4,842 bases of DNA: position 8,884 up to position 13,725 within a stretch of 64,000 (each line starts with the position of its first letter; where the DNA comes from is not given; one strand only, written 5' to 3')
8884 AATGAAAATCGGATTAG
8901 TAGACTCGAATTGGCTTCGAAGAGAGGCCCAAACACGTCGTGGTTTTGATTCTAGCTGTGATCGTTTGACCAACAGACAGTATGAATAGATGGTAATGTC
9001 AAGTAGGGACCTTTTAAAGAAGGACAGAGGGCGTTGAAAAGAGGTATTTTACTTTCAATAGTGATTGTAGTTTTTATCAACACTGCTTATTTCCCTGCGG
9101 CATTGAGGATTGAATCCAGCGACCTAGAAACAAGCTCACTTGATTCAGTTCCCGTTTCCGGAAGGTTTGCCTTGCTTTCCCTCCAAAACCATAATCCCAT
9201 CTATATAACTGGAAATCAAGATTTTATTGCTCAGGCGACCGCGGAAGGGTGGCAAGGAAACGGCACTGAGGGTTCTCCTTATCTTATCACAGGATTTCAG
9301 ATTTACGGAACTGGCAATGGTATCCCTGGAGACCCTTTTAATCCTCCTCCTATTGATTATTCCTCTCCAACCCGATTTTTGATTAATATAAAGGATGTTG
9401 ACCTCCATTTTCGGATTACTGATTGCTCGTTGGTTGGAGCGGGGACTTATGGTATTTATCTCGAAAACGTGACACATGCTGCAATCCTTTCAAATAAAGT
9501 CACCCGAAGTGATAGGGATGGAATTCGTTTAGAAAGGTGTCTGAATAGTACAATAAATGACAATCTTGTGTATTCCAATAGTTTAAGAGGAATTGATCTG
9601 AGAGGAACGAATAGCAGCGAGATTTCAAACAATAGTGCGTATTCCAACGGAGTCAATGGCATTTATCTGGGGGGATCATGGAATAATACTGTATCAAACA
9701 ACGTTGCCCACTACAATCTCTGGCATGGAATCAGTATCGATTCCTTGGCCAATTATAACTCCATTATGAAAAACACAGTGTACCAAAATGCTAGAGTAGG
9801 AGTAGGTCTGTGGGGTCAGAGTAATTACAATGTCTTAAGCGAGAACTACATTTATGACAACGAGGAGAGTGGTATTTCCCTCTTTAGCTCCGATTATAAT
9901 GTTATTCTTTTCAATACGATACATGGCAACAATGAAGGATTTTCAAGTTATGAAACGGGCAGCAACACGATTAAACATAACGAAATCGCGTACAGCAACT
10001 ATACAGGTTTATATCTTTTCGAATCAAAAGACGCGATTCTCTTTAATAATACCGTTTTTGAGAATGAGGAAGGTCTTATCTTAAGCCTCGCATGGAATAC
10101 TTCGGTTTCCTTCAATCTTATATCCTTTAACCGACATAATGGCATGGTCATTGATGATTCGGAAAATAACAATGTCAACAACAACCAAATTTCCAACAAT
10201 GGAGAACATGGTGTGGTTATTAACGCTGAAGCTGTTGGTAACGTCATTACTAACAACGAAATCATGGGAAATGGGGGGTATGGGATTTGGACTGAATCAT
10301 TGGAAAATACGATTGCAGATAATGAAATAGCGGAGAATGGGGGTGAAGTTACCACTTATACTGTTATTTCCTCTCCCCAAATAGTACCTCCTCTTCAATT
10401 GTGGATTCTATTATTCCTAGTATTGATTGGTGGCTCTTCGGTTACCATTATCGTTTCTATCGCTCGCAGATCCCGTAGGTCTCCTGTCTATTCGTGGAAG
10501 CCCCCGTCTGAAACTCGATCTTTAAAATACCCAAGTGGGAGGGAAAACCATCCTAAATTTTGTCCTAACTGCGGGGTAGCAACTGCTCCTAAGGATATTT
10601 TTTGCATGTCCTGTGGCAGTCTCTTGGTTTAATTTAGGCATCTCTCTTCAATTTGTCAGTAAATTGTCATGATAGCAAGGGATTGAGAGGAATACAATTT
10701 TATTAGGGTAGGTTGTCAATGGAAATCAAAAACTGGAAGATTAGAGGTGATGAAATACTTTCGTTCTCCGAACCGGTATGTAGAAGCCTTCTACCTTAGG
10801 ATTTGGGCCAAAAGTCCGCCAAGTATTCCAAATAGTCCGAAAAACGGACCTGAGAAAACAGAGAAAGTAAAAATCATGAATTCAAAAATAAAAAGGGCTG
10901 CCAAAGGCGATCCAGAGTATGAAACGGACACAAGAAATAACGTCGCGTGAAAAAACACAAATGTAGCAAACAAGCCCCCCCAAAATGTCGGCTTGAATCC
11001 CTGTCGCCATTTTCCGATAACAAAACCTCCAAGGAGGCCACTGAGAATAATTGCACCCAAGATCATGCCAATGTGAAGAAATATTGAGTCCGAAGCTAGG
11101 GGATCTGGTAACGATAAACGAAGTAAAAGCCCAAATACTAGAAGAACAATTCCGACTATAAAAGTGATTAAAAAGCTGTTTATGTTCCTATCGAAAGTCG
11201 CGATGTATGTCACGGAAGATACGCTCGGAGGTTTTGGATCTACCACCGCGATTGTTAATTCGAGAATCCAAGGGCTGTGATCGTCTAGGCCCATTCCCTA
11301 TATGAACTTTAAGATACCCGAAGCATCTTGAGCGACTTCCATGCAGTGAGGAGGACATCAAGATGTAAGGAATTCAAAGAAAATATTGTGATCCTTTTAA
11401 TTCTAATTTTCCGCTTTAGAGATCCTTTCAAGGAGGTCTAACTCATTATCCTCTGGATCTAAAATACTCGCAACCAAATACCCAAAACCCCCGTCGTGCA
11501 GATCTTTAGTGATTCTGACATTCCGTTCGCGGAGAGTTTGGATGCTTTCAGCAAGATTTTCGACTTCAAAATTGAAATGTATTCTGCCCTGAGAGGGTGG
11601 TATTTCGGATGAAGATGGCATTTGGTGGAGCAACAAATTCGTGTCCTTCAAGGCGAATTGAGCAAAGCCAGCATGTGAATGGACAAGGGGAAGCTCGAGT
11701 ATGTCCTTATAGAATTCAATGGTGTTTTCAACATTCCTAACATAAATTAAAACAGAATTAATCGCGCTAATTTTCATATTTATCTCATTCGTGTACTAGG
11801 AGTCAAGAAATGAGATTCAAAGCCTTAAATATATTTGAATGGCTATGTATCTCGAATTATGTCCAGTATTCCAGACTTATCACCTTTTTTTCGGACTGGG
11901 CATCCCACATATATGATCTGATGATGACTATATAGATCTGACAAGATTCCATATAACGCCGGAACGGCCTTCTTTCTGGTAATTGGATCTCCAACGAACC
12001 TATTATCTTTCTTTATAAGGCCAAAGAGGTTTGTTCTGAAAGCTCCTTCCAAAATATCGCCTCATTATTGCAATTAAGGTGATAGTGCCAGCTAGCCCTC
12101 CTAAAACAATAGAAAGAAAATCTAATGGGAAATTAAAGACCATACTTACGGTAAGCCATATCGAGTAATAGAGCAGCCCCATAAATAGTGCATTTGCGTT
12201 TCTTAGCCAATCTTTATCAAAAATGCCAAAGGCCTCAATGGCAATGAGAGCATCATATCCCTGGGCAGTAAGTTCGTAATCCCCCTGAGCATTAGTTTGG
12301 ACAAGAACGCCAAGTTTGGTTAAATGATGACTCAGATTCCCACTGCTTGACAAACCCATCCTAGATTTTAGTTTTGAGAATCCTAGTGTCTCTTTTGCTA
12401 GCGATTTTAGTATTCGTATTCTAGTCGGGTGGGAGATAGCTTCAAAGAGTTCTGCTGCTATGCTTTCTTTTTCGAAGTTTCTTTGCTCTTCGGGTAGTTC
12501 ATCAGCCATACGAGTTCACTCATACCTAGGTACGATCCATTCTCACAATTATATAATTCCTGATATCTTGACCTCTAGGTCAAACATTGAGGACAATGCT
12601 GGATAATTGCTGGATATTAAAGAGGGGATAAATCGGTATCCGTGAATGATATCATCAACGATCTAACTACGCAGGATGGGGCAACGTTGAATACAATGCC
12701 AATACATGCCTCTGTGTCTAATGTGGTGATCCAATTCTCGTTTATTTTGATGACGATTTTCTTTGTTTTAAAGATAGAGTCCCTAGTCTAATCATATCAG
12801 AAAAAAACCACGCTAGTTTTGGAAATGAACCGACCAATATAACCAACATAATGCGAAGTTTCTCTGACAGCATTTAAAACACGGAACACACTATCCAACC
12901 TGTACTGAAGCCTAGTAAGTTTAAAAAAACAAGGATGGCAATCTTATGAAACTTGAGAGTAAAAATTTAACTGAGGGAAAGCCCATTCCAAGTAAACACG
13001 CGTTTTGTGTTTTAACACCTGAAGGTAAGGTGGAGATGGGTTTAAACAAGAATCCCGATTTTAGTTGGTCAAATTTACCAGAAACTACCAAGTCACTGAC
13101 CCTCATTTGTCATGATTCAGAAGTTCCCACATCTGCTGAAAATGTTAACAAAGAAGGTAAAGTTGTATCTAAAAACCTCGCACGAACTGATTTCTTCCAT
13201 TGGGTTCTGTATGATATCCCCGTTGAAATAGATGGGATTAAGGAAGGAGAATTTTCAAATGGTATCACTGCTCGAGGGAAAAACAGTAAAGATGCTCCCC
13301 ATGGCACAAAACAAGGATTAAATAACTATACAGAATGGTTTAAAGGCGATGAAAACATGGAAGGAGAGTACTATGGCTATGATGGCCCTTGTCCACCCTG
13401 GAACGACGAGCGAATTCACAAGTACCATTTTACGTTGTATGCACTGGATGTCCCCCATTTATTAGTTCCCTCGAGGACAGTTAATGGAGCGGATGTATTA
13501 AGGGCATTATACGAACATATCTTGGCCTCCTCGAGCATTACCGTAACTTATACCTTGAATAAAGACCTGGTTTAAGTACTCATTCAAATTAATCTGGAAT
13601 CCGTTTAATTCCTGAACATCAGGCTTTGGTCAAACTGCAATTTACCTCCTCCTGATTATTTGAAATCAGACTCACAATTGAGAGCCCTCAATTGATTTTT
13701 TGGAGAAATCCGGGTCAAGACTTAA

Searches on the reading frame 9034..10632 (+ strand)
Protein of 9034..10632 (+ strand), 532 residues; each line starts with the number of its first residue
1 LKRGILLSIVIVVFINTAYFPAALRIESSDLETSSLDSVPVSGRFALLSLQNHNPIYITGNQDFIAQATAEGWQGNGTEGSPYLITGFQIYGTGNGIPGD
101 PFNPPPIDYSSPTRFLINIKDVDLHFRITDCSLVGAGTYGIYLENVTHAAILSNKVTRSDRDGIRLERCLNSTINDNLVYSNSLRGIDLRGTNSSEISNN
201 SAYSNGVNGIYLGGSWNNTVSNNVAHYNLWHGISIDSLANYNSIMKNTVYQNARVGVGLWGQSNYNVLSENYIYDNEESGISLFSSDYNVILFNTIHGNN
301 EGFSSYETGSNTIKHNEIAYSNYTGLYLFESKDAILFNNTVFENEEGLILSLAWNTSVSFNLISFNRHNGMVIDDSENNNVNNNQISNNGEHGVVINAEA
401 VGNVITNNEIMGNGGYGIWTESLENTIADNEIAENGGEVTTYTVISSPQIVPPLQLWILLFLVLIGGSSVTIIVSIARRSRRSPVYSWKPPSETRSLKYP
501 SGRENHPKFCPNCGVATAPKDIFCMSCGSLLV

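Call 64: search_protein_families(library=pfam, proteins=[window:9034-10632:+], max_evalue=0.001)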
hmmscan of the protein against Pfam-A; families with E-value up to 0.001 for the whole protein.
window:9034-10632:+ (532 aa): 3 families
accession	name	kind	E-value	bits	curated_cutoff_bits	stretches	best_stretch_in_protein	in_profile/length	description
PF13229.12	Beta_helix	-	7.2e-44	149.6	25.9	2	117-272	3-157/158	Right handed beta helix region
PF05048.19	NosD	-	2e-37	129.2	23.6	3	135-278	35-174/212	Periplasmic copper-binding protein (NosD)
PF13240.11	Zn_Ribbon_1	-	5.6e-05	23.2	25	1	509-529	1-21/23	zinc-ribbon domain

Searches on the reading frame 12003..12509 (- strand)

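Call 64: search_protein_families(library=pfam, proteins=[window:12003-12509:-], max_evalue=0.001)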
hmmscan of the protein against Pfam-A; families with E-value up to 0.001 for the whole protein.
window:12003-12509:- (168 aa): 3 families
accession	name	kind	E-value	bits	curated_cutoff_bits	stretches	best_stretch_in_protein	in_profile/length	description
PF24038.1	DUF7347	-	1.5e-12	48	27.6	1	19-88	2-74/77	Domain of unknown function (DUF7347)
PF12840.13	HTH_20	-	4.6e-06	26.9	27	1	25-66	1-42/51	Helix-turn-helix domain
PF01022.26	HTH_5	-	5.8e-05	23.3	22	1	27-66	1-39/47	Bacterial regulatory protein, arsR family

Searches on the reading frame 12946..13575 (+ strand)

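Call 10: search_protein_families(library=pfam, proteins=[window:12946-13575:+], max_evalue=0.001)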
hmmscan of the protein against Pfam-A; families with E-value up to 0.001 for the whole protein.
window:12946-13575:+ (209 aa): 1 family
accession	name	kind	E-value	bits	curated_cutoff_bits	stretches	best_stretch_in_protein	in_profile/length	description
PF01161.25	PBP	-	5.3e-32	111.4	24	1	30-202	8-135/135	Phosphatidylethanolamine-binding protein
